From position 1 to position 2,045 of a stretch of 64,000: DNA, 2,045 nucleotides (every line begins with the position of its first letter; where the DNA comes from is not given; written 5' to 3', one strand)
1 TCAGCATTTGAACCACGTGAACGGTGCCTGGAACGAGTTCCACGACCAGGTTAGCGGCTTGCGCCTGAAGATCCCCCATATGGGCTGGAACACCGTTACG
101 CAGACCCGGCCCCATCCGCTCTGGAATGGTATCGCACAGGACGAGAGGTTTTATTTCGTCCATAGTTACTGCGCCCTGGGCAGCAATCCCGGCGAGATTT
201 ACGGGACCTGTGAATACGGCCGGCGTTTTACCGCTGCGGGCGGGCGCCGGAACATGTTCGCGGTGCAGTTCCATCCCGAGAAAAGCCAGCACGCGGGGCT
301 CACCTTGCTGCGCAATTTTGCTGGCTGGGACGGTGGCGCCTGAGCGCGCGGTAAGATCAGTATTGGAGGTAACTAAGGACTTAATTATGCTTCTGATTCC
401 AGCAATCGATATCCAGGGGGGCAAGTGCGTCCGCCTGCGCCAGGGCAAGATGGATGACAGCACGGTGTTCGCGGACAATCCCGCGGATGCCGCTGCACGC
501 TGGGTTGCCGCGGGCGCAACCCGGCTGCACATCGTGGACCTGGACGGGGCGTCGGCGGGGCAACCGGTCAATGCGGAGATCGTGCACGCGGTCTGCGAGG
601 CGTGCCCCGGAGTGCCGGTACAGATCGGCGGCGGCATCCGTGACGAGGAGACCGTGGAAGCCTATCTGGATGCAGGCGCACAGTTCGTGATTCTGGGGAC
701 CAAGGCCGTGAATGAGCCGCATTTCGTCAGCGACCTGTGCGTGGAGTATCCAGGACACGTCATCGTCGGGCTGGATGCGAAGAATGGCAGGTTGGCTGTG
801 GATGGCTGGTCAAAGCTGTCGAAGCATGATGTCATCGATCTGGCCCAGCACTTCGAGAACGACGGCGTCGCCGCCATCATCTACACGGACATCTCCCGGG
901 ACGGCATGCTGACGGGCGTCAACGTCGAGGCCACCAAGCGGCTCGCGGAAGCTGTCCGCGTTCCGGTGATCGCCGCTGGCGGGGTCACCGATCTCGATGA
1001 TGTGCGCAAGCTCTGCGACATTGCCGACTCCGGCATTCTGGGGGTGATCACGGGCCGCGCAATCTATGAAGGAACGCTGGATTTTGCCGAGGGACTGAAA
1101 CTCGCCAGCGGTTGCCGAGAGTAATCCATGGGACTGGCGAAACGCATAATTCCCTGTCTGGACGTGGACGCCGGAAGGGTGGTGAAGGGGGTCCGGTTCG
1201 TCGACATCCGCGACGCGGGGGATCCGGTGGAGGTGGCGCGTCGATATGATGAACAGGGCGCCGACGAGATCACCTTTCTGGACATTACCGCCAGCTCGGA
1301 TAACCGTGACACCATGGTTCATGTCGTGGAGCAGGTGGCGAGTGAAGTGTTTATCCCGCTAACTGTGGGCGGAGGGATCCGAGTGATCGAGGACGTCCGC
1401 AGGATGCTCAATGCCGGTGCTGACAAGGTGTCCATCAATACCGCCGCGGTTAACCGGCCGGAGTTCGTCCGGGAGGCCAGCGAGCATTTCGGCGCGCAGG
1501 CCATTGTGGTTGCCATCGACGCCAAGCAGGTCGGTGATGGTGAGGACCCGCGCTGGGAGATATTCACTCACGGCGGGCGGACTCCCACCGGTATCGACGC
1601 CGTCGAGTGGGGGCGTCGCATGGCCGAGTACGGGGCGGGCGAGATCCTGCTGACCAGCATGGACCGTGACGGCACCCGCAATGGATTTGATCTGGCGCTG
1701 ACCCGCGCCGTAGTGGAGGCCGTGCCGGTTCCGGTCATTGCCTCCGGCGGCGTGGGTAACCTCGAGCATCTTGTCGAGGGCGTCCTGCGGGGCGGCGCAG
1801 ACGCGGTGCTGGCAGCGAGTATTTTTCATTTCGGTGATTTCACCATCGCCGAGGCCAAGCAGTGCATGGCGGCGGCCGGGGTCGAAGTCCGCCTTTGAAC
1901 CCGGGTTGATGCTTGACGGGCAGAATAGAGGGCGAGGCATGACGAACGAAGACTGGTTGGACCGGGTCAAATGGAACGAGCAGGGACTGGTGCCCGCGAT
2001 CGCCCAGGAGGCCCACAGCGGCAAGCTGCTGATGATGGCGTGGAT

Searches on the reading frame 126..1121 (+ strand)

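Call 72: search_protein_families(library=pfam, proteins=[window:126-1121:+], max_evalue=0.00001)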
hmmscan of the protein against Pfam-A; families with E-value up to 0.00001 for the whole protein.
window:126-1121:+ (332 aa): 4 families
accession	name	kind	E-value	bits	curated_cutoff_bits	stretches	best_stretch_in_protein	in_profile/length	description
PF00977.27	His_biosynth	-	1.1e-78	264.2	23.6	1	90-318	2-227/228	Histidine biosynthesis protein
PF01207.24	Dus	-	1.5e-10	41.1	20.4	0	232-315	136-219/311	Dihydrouridine synthase (Dus)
PF03060.21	NMO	-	2.3e-07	30.9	28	0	151-193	183-224/331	Nitronate monooxygenase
PF01884.23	PcrB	-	7.5e-07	29.3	23.9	0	109-197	129-214/226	PcrB family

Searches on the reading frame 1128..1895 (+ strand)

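Call 72: search_protein_families(library=pfam, proteins=[window:1128-1895:+], max_evalue=0.00001)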
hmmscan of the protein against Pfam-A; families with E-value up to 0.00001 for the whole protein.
window:1128-1895:+ (256 aa): 4 families
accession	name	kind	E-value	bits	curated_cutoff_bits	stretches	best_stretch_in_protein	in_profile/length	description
PF00977.27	His_biosynth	-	1.2e-86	290.3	23.6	1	6-239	1-228/228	Histidine biosynthesis protein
PF03060.21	NMO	-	1.3e-09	38.4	28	0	163-233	150-225/331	Nitronate monooxygenase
PF01207.24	Dus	-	3.1e-08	33.5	20.4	0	33-119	140-228/311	Dihydrouridine synthase (Dus)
PF05690.20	ThiG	-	7e-07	29.3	23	0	35-117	135-217/247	Thiazole biosynthesis protein ThiG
